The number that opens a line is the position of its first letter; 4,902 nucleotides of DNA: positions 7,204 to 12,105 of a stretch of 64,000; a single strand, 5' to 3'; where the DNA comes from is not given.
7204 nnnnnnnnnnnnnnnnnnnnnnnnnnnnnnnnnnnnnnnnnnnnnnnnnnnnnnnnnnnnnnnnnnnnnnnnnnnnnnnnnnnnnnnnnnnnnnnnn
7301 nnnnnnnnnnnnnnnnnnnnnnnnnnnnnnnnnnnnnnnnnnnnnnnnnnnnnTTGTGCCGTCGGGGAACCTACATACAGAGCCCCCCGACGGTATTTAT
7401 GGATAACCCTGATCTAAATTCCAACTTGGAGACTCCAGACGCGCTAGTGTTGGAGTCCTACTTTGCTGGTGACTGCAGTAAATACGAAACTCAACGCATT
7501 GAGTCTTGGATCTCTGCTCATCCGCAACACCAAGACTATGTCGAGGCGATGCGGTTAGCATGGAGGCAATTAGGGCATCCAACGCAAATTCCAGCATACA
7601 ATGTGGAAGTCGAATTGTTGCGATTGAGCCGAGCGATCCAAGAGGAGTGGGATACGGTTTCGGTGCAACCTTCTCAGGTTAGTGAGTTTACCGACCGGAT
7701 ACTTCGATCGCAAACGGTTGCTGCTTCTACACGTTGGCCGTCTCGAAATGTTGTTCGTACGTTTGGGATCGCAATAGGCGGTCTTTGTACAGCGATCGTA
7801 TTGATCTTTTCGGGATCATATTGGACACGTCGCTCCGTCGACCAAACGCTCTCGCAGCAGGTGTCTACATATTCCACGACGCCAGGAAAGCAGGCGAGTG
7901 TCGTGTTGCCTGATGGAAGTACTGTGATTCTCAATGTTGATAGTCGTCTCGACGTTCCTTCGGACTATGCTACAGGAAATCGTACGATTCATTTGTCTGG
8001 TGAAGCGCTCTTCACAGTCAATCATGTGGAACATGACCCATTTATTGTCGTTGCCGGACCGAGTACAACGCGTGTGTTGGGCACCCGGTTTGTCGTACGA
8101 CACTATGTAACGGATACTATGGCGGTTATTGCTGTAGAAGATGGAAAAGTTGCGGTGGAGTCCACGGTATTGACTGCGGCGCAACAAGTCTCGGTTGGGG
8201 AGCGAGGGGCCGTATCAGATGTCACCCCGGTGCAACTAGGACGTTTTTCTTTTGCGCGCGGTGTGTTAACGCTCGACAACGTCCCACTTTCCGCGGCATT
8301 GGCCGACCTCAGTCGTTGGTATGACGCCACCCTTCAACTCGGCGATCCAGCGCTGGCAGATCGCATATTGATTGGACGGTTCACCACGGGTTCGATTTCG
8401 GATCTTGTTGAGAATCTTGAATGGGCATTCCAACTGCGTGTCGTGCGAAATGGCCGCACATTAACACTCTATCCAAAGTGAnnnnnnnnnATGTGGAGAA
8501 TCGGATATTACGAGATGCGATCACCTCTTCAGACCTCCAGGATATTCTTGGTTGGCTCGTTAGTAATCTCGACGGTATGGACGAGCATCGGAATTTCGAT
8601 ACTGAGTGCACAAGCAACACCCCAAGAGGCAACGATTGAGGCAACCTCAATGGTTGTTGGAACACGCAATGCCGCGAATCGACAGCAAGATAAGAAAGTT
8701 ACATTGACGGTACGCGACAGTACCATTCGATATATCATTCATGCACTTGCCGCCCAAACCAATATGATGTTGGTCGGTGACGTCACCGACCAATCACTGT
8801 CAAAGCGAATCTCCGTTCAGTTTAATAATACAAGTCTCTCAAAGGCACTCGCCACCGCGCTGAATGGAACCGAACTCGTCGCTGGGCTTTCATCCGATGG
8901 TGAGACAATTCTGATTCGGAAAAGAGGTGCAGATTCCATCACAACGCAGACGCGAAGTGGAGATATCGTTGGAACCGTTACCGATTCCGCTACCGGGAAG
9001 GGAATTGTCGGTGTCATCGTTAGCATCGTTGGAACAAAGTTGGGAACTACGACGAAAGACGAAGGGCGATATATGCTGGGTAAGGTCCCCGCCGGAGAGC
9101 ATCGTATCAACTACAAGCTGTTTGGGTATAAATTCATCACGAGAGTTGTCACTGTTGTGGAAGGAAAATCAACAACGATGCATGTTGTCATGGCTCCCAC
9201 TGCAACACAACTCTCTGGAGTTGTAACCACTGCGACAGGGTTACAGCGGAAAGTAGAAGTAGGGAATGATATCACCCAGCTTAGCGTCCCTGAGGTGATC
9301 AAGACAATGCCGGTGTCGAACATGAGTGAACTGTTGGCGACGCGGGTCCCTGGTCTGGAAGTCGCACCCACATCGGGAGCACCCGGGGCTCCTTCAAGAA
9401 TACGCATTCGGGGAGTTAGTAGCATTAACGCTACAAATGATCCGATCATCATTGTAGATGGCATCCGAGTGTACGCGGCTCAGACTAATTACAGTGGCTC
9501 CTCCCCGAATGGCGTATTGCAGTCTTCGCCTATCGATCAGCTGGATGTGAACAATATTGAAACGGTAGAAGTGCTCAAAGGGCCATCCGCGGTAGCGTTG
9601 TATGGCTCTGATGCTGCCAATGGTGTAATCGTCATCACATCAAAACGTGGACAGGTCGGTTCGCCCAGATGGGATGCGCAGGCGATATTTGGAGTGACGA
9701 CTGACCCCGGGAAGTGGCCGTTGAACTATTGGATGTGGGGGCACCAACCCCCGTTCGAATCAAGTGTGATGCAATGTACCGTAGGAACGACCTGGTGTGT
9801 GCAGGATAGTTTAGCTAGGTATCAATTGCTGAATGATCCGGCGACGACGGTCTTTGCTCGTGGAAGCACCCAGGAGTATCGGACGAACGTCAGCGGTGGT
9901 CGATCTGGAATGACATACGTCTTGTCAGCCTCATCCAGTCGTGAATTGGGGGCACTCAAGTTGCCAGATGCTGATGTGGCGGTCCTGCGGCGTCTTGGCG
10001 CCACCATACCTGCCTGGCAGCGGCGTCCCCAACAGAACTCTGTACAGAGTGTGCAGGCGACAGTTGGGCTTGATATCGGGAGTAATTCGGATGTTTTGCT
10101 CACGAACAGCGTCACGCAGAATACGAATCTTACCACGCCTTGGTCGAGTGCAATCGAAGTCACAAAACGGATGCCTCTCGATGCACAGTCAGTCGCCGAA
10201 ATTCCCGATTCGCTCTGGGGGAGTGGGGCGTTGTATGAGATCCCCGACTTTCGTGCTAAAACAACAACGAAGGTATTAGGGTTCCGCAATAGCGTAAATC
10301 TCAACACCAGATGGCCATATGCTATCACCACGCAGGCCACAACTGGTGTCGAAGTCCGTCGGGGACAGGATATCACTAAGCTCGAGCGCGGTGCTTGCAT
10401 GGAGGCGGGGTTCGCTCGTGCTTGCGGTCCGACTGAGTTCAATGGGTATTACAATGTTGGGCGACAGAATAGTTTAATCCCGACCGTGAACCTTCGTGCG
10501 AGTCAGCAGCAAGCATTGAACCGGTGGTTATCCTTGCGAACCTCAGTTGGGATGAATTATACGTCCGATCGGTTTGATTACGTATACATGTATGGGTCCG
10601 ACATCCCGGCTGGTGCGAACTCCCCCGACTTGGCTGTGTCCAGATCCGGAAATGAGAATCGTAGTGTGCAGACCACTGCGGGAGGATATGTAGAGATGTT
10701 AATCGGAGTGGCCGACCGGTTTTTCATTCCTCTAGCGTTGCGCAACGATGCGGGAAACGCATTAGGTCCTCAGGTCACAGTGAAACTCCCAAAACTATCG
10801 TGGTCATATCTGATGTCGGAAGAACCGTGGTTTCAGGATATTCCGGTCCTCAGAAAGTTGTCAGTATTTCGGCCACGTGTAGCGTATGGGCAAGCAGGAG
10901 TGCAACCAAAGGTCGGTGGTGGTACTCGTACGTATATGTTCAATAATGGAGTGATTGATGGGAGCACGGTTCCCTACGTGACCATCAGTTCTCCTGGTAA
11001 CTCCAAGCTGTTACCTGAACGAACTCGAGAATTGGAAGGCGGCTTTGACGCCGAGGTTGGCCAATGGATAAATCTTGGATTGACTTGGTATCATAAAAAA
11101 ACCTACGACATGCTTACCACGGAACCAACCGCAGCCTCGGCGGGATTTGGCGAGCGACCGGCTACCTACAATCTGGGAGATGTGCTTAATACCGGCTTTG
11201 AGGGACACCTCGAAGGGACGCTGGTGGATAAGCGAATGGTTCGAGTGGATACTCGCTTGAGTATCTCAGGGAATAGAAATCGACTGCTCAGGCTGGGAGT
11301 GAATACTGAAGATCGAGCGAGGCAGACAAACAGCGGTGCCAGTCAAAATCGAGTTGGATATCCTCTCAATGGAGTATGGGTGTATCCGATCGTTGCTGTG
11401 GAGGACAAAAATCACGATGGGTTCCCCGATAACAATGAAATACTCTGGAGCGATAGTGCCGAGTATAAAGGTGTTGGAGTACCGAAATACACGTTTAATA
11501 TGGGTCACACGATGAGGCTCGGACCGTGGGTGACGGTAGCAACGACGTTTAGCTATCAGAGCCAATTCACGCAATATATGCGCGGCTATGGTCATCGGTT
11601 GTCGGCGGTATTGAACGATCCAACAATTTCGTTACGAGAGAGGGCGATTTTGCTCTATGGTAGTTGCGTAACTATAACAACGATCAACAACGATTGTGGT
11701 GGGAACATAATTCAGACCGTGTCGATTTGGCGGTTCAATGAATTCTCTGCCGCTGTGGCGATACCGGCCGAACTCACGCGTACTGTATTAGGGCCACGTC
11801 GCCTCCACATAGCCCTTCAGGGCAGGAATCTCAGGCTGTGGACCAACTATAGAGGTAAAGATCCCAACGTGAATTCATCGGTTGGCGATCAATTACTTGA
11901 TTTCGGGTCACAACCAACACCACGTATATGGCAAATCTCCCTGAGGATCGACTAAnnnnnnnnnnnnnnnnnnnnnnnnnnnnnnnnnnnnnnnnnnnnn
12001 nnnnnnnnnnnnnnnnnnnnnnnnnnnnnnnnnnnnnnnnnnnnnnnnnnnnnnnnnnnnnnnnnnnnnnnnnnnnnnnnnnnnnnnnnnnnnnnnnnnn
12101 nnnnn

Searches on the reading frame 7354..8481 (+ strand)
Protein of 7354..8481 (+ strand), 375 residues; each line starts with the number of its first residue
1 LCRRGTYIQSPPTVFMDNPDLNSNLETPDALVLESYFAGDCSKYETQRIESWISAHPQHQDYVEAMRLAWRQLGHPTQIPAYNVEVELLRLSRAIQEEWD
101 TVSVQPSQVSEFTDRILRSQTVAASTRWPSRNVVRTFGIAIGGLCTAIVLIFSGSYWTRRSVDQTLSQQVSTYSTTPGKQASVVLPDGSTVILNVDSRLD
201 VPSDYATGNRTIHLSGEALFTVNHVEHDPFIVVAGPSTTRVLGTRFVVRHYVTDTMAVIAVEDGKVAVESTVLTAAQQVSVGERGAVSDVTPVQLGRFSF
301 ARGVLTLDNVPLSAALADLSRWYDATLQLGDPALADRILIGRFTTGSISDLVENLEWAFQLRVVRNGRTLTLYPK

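Call 19: search_protein_families(library=pfam, proteins=[window:7354-8481:+], max_evalue=0.01)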
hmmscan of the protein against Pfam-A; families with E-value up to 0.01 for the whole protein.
window:7354-8481:+ (375 aa): 2 families
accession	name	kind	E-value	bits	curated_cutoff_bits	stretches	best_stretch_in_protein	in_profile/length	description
PF04773.18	FecR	-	9.4e-17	61.7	24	1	172-266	2-96/97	FecR protein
PF16344.10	FecR_C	-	8.6e-07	29.4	24.4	1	305-371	2-69/70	FecR, C-terminal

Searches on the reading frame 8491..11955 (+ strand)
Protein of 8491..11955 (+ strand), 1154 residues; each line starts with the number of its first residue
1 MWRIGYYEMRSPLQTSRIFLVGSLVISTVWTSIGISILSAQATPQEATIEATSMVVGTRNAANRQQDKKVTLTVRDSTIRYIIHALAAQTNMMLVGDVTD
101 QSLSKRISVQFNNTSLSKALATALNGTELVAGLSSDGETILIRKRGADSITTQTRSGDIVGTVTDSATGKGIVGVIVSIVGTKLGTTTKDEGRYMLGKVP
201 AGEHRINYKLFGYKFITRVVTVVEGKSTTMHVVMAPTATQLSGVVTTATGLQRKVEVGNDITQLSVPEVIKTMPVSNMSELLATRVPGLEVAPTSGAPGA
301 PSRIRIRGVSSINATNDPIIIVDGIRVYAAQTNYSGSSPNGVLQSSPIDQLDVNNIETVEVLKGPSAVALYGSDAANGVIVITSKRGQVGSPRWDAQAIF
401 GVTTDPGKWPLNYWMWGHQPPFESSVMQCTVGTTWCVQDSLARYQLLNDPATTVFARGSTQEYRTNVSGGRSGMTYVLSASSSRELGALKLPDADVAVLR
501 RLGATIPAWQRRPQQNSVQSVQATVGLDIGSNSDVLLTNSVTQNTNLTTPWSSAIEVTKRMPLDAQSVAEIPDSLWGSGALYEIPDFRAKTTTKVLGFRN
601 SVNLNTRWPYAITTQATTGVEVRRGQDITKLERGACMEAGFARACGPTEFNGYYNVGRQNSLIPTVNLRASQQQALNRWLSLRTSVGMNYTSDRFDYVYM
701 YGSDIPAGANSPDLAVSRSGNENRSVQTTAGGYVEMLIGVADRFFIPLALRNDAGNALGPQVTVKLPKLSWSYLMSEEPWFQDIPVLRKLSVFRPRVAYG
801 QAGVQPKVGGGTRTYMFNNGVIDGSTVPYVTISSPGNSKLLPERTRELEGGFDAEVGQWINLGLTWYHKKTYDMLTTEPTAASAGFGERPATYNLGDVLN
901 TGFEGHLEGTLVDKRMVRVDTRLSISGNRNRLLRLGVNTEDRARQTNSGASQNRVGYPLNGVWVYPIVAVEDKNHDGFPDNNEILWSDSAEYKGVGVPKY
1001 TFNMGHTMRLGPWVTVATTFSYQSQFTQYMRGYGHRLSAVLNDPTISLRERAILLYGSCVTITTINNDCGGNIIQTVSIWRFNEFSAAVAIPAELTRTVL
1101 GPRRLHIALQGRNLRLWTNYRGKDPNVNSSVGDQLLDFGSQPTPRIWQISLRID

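Call 19: search_protein_families(library=pfam, proteins=[window:8491-11955:+], max_evalue=0.01)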
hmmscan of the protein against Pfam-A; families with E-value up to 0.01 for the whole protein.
window:8491-11955:+ (1154 aa): 4 families
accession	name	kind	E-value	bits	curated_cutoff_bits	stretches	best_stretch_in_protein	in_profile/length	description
PF07715.20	Plug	-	9.5e-19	68.3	23.9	1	267-379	14-107/107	TonB-dependent Receptor Plug Domain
PF13715.12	CarbopepD_reg_2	-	1.1e-14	54.6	32.2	1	159-245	1-87/88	CarboxypepD_reg-like domain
PF13620.12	CarboxypepD_reg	-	1e-11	45.5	32.3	1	159-234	2-81/82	Carboxypeptidase regulatory-like domain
PF07660.19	STN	-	0.00017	21.7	28.4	1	101-131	8-40/52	Secretin and TonB N terminus short domain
